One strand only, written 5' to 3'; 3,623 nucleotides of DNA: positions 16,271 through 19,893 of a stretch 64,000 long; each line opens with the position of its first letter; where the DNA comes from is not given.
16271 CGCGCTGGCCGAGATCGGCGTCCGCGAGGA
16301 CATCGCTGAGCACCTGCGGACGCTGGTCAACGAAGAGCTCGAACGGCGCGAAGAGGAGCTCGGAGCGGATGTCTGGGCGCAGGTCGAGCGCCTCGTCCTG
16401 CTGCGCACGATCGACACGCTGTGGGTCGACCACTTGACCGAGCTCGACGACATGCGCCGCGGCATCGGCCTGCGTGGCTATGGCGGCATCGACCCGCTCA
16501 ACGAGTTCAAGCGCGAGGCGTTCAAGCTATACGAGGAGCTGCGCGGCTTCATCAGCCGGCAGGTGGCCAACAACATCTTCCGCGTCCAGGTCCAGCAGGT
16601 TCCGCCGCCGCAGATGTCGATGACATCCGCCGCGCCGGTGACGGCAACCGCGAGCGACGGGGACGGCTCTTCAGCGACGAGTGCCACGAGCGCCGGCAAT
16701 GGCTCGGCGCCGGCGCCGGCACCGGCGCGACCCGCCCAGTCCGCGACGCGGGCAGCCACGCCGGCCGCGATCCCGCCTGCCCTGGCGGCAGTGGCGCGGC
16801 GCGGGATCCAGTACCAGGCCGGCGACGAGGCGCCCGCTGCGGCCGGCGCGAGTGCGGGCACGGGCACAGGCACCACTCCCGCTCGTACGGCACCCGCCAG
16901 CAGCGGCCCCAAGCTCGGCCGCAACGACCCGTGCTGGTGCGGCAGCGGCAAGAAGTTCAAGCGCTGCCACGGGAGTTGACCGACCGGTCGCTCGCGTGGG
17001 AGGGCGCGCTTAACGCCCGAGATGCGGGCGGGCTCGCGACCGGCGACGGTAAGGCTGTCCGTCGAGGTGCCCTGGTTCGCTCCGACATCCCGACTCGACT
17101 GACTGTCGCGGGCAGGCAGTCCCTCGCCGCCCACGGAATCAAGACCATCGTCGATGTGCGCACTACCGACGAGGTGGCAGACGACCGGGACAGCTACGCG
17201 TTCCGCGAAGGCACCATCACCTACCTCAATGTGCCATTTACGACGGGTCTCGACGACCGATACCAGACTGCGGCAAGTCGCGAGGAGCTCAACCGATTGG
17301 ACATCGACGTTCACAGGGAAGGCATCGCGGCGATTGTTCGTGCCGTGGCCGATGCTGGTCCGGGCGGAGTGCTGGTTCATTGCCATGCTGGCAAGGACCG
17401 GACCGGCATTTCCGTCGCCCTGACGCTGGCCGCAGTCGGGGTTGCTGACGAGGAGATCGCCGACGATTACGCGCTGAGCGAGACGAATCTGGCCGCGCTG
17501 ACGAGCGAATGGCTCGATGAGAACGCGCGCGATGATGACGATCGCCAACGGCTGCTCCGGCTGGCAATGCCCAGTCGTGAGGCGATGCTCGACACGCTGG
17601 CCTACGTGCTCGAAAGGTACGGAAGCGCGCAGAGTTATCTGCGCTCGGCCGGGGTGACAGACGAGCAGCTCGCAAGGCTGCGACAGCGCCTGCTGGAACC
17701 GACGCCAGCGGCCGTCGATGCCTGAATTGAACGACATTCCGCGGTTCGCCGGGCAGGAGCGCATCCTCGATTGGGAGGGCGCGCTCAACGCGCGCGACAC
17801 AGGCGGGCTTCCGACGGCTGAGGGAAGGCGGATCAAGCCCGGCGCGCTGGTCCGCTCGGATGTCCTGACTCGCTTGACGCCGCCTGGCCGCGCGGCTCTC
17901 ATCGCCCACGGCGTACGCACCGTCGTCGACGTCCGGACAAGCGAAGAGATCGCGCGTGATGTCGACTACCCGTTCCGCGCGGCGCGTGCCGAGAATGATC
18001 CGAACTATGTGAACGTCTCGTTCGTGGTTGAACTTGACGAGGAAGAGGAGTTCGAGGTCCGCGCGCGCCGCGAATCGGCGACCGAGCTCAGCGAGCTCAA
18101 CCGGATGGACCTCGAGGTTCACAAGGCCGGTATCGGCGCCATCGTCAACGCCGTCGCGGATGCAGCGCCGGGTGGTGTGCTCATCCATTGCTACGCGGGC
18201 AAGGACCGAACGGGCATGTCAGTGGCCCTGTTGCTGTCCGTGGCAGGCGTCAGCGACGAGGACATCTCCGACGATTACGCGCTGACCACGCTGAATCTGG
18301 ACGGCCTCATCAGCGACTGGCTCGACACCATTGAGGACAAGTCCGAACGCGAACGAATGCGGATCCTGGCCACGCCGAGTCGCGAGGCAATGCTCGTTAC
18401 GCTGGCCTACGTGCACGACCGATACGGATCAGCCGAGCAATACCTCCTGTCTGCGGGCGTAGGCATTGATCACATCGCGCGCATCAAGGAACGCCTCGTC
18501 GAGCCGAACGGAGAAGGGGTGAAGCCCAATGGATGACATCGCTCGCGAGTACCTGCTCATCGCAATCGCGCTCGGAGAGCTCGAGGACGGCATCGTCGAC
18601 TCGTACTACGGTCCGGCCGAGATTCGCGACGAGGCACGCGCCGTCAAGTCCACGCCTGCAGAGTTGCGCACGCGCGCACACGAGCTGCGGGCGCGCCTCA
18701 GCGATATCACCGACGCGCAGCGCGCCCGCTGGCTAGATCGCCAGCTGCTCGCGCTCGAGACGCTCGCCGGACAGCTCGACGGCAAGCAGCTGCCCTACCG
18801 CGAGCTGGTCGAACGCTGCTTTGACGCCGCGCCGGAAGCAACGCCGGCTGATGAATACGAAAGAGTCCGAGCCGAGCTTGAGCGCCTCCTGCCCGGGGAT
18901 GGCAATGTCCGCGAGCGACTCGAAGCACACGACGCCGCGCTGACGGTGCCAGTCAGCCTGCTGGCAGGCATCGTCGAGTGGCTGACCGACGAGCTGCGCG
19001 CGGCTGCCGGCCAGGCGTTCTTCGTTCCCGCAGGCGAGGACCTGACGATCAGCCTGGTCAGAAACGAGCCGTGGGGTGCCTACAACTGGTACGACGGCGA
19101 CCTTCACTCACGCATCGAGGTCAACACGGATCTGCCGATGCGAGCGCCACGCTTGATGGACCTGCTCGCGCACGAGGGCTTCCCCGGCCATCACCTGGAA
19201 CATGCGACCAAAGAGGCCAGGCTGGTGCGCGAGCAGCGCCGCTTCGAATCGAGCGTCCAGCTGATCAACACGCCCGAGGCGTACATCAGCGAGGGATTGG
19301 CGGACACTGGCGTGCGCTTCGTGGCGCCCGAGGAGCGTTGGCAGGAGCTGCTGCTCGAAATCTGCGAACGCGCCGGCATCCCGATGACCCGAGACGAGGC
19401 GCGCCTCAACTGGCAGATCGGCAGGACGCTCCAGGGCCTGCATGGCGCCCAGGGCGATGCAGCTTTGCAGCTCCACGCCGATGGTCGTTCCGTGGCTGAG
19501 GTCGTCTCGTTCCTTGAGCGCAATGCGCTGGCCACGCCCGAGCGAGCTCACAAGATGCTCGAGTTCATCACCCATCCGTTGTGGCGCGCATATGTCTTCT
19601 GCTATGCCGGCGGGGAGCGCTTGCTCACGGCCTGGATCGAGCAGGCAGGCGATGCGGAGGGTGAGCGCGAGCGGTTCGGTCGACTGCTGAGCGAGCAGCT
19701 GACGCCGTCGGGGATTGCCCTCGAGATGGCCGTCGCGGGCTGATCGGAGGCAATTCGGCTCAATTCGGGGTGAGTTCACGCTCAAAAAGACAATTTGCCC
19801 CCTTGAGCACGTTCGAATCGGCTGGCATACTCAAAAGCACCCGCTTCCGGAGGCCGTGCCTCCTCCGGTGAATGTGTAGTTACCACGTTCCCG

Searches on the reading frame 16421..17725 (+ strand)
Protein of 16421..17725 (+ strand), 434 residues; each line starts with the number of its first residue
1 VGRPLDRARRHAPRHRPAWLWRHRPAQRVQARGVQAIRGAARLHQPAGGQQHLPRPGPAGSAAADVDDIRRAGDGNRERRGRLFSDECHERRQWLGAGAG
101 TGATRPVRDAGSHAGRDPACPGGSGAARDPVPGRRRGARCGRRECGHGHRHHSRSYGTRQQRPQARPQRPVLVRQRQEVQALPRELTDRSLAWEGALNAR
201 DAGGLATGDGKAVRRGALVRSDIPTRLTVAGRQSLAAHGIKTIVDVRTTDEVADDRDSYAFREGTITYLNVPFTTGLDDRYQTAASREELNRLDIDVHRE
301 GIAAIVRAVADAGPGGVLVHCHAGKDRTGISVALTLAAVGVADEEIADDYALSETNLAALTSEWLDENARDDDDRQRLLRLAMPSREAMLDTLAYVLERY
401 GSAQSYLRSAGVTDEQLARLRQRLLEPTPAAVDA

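Call 41: search_protein_families(library=pfam, proteins=[window:16421-17725:+], max_evalue=0.001)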
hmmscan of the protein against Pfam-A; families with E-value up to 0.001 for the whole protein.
window:16421-17725:+ (434 aa): 4 families
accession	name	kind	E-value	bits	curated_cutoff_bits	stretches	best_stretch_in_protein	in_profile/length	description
PF13350.11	Y_phosphatase3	-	1.1e-52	179.9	22.2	1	192-426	2-240/240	Tyrosine phosphatase family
PF22784.1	PTP-SAK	-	7.5e-06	26.5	27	1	300-348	71-121/153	Swiss Army Knife protein, DSP-PTPase phosphatase domain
PF22741.1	PTP-NADK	-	3.5e-05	23.7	27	0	227-336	36-129/163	DSP-PTPase phosphatase fused to NAD+ Kinase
PF22785.1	Tc-R-P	-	0.00017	22.5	27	0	233-337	17-102/106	Polymorphic toxin system, DSP-PTPase phosphatase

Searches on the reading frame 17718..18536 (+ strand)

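Call 41: search_protein_families(library=pfam, proteins=[window:17718-18536:+], max_evalue=0.001)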
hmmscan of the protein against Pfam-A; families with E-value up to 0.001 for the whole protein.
window:17718-18536:+ (272 aa): 4 families
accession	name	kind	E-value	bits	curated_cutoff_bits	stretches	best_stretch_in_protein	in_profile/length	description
PF13350.11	Y_phosphatase3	-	1.2e-55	189.5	22.2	1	17-262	1-240/240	Tyrosine phosphatase family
PF22784.1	PTP-SAK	-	8e-07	29.6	27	1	99-184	31-120/153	Swiss Army Knife protein, DSP-PTPase phosphatase domain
PF22741.1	PTP-NADK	-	0.00016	21.6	27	0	53-170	36-126/163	DSP-PTPase phosphatase fused to NAD+ Kinase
PF22785.1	Tc-R-P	-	0.00043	21.2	27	0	142-173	68-101/106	Polymorphic toxin system, DSP-PTPase phosphatase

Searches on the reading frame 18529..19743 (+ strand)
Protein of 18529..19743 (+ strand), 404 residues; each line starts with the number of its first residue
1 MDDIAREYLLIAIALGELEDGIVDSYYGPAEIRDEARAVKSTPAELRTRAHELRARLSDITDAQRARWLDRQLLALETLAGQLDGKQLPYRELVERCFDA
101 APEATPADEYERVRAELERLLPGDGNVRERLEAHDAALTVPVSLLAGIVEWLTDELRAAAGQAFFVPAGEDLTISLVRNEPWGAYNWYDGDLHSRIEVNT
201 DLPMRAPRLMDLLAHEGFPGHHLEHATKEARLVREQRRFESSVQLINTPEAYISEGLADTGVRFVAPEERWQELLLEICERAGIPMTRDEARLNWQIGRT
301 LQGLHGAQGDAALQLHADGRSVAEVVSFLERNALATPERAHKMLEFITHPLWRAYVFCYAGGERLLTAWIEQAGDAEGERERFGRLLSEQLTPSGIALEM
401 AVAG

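Call 41: search_protein_families(library=pfam, proteins=[window:18529-19743:+], max_evalue=0.001)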
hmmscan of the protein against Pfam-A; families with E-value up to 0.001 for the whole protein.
window:18529-19743:+ (404 aa): 1 family
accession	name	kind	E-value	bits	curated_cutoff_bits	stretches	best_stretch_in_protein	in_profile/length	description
PF05960.17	DUF885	-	9.5e-05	22.6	32.4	0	150-230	318-382/532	Bacterial protein of unknown function (DUF885)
